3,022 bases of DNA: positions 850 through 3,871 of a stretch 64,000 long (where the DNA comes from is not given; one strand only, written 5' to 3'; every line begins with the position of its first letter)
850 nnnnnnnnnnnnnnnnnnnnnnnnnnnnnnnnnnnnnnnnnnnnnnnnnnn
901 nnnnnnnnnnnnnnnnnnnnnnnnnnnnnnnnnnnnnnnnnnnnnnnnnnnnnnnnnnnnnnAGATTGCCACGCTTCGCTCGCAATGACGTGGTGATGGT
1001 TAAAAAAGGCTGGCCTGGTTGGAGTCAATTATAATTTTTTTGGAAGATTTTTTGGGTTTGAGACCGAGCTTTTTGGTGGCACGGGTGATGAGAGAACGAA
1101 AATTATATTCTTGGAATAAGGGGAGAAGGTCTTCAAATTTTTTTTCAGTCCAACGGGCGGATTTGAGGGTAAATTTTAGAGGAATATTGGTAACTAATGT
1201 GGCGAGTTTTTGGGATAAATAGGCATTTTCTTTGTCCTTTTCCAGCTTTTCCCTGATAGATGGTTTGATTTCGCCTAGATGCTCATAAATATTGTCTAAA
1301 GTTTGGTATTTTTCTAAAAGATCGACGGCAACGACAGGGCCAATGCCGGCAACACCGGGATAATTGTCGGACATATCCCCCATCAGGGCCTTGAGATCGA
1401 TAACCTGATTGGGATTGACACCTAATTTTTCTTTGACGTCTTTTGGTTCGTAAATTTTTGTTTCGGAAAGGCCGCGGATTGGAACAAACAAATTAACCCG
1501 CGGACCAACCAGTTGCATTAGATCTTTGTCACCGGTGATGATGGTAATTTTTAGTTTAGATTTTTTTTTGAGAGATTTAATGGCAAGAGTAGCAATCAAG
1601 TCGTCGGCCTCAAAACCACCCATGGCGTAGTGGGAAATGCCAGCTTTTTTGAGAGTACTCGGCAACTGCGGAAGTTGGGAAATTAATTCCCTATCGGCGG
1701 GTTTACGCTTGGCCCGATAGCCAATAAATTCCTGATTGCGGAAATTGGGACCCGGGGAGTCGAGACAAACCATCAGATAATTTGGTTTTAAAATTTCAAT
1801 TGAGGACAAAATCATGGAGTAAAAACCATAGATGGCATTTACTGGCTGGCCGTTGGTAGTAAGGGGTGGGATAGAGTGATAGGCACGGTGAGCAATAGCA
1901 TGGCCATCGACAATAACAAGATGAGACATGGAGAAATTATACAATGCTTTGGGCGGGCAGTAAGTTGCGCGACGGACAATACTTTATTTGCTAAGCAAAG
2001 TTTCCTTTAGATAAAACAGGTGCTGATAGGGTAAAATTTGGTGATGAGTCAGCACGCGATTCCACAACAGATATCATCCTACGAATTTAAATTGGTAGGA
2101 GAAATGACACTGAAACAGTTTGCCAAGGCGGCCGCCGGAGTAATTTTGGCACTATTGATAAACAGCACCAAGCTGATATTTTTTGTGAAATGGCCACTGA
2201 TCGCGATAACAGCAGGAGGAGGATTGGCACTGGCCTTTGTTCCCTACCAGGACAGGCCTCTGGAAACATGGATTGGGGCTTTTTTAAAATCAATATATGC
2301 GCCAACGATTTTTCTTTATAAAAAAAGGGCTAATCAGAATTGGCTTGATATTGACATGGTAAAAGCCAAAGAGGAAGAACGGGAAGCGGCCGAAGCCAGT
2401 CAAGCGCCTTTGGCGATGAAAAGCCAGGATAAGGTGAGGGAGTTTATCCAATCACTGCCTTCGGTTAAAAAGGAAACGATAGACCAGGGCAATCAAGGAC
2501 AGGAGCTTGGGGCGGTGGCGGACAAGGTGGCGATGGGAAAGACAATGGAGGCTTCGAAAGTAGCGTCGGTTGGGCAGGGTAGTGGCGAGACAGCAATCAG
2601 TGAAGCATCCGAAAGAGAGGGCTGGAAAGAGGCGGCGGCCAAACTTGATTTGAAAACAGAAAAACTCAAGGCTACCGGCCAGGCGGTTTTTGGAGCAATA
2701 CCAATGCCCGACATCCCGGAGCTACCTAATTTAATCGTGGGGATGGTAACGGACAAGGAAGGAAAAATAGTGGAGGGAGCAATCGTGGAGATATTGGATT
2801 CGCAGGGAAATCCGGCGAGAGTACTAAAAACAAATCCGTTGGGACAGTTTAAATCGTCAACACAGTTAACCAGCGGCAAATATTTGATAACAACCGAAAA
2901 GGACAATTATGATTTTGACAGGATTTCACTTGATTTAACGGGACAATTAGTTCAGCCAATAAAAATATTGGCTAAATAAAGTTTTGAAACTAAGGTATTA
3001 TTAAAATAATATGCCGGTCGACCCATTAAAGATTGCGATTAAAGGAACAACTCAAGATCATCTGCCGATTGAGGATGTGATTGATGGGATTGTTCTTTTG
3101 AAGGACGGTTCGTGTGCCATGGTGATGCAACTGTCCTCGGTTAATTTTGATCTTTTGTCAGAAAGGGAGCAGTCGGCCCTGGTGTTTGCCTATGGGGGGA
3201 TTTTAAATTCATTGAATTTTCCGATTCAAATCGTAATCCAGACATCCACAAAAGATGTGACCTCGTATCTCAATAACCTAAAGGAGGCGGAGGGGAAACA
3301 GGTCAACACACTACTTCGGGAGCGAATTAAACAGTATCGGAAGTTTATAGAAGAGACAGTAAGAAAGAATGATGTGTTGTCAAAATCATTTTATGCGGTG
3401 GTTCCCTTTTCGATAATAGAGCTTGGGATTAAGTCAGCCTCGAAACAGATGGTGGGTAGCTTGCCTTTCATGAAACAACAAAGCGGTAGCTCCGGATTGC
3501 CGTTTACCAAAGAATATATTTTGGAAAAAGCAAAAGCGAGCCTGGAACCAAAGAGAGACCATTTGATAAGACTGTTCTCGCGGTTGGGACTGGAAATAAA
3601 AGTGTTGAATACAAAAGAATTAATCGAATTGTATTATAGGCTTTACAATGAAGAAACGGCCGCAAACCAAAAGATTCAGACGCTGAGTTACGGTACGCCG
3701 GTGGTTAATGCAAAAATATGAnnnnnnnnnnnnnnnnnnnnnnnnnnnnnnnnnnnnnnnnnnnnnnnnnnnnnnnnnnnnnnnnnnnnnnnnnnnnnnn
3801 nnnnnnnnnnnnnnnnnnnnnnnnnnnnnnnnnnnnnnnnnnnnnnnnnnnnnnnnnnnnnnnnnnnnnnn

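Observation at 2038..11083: T4SS-like locus I: PrgI/VirB3-like, duplicated VirB4 N-domain, VirB4 ATPase with a 240-aa low-complexity tail, and a 1144-aa TM-anchored M23 peptidoglycan hydrolase; no relaxase or coupling protein in the window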

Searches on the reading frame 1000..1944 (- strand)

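Call 5: search_protein_families(library=pfam, proteins=[window:1000-1944:-], max_evalue=0.1)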
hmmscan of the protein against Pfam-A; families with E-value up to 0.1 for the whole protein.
window:1000-1944:- (314 aa): 2 families
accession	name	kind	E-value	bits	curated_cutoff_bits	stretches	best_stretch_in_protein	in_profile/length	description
PF02739.22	5_3_exonuc_N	-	2.5e-46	157.8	34.3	1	9-175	2-164/164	5'-3' exonuclease, N-terminal resolvase-like domain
PF01367.25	5_3_exonuc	-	3.4e-32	111.3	40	1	176-269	1-95/97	5'-3' exonuclease, C-terminal SAM fold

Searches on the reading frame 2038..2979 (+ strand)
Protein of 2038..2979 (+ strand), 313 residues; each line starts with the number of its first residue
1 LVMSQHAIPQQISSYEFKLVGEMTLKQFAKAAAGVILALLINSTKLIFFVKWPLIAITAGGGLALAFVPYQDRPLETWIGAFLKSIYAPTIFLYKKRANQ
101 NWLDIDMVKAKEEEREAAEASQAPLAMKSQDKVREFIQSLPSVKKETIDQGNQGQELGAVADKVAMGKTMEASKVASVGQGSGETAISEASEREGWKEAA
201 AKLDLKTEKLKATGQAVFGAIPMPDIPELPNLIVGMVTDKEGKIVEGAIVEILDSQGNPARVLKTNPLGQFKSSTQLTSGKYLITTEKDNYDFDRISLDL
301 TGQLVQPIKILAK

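Call 5: search_protein_families(library=pfam, proteins=[window:2038-2979:+], max_evalue=0.1)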
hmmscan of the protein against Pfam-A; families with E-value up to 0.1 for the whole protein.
window:2038-2979:+ (313 aa): 4 families
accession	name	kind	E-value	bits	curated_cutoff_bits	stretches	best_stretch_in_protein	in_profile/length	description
PF13620.12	CarboxypepD_reg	-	8.8e-07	29.6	32.3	1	233-293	2-61/82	Carboxypeptidase regulatory-like domain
PF12666.12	PrgI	-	1.7e-05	25.7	27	1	8-89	2-86/91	PrgI family protein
PF07210.18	DUF1416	-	0.055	13.8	23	0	232-272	21-60/97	Protein of unknown function (DUF1416)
PF17210.9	SdrD_B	-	0.069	13.8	29.7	0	238-289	17-67/112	SdrD B-like domain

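Call 6: search_protein_families(library=ncbifam, proteins=[window:2038-2979:+], max_evalue=0.1)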
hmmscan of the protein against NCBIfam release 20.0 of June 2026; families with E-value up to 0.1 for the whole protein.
window:2038-2979:+ (313 aa): 1 family
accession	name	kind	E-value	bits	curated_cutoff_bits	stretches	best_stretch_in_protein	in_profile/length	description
NF052230.1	T9SS_PorE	exception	0.059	11.6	600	0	225-286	417-476/648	PorE family type IX secretion system protein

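Call 100: search_protein_families(library=pfam, alignment_id=A7, max_evalue=0.001)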
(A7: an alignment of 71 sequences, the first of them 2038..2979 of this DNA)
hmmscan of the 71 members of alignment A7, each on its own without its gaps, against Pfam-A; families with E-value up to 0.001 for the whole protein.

A. member 1, window:2038-2979:+ (313 aa): 2 families
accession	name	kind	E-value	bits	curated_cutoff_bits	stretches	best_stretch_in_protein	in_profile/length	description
PF13620.12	CarboxypepD_reg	-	8.8e-07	29.6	32.3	1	233-293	2-61/82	Carboxypeptidase regulatory-like domain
PF12666.12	PrgI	-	1.7e-05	25.7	27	1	8-89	2-86/91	PrgI family protein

B. families by the number of members that match (of 71 scanned): 4 families
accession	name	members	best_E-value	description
PF12666.12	PrgI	71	4.5e-10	PrgI family protein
PF13620.12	CarboxypepD_reg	66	2.7e-08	Carboxypeptidase regulatory-like domain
PF20608.4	Phage_tube_C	2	6.6e-05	Phage tail tube protein C-terminal domain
PF22902.2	NOMO1-like_9th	2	0.0001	BOS complex subunit NOMO1-like, beta sandwich domain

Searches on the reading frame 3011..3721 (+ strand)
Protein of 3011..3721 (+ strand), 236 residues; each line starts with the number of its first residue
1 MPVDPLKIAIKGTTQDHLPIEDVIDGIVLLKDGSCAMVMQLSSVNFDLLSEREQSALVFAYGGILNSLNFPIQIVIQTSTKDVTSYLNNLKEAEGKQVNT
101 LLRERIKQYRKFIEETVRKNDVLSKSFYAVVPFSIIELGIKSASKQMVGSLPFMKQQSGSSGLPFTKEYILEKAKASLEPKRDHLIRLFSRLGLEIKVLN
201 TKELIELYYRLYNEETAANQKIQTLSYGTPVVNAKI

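Call 5: search_protein_families(library=pfam, proteins=[window:3011-3721:+], max_evalue=0.1)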
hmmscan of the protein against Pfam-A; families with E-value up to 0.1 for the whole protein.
window:3011-3721:+ (236 aa): 1 family
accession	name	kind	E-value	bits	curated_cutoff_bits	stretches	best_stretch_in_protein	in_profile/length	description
PF11130.14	TraC_F_IV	-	0.0011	18.5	28.1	1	26-222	15-180/375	TraC protein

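Call 6: search_protein_families(library=ncbifam, proteins=[window:3011-3721:+], max_evalue=0.1)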
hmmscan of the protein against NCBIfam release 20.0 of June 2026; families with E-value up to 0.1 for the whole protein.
window:3011-3721:+ (236 aa): 4 families
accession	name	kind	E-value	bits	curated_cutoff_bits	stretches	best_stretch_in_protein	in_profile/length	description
NF045975.1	VirB4_plasma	equivalog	8.9e-09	33.6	590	2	13-130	103-232/894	Mbov_0397 family ICE element conjugal transfer ATPase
NF041427.1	TrsD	subfamily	9.4e-08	32.1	200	1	12-124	13-135/201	TrsD/TraD family conjugative transfer protein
NF045971.1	conju_CD1110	equivalog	1.1e-05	24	325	1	15-129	2-117/752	VirB4-like conjugal transfer ATPase, CD1110 family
TIGR00128.1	fabD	equivalog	0.033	13.7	260.9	1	26-101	122-192/290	ACP S-malonyltransferase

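Call 28: search_solved_structures(query=window:3011-3721:+, max_evalue=10, show_alignments=2)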
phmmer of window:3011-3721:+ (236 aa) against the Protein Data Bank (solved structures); distinct sequences matched with E-value up to 10: 9.
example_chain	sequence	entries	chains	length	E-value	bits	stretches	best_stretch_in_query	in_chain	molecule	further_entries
3lml_A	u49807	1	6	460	0.19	14.6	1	58-99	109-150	Lin1278 protein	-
3sks_A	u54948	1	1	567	0.22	14.5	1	89-232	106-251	Putative Oligoendopeptidase F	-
5c77_A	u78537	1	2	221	0.95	12.4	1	3-67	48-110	Protein arginine N-methyltransferase SFM1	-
5c74_A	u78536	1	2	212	1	12.3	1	3-67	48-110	Protein arginine N-methyltransferase SFM1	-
8eg5_A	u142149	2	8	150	1.4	11.8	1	181-218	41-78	Caspase-6 subunit p18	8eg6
3qnw_A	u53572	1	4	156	1.5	11.8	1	181-218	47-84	Caspase-6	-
3p4u_A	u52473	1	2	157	1.5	11.7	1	181-218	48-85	Caspase-6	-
3p45_A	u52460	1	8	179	1.9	11.4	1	181-218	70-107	caspase-6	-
3nr2_A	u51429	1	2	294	2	11.3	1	181-218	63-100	Caspase-6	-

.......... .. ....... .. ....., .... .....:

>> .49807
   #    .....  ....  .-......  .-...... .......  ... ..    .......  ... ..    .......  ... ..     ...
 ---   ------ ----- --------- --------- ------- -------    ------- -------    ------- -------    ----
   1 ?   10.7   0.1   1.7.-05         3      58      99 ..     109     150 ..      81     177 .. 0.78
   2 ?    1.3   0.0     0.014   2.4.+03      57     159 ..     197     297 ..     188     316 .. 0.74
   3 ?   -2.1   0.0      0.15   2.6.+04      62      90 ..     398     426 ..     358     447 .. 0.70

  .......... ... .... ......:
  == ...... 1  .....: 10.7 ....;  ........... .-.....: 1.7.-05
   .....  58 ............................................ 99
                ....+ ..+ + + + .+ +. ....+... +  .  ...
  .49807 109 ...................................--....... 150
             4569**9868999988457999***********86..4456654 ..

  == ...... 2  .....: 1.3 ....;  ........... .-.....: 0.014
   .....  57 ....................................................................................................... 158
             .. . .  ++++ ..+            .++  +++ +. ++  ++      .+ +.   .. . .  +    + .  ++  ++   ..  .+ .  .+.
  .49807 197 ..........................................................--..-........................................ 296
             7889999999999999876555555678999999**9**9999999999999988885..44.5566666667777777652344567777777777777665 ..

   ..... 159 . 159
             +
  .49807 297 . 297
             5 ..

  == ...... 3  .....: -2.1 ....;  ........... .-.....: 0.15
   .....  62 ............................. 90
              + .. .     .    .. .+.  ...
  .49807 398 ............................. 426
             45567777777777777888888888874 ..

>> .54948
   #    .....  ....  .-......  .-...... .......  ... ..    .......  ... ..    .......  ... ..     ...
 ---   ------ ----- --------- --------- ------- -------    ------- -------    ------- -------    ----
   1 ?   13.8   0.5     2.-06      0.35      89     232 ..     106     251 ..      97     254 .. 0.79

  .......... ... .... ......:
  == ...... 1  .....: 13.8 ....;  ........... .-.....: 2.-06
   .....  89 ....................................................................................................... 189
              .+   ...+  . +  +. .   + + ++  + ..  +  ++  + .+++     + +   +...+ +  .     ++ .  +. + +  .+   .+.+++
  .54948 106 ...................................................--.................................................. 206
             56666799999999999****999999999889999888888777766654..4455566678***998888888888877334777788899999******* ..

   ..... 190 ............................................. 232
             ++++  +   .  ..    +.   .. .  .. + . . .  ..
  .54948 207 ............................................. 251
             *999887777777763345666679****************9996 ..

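Call 83: search_solved_structures(query=A5, max_evalue=10, show_alignments=1)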
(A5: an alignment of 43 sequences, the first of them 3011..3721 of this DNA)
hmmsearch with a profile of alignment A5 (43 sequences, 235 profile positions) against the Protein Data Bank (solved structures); distinct sequences matched with E-value up to 10: 0.
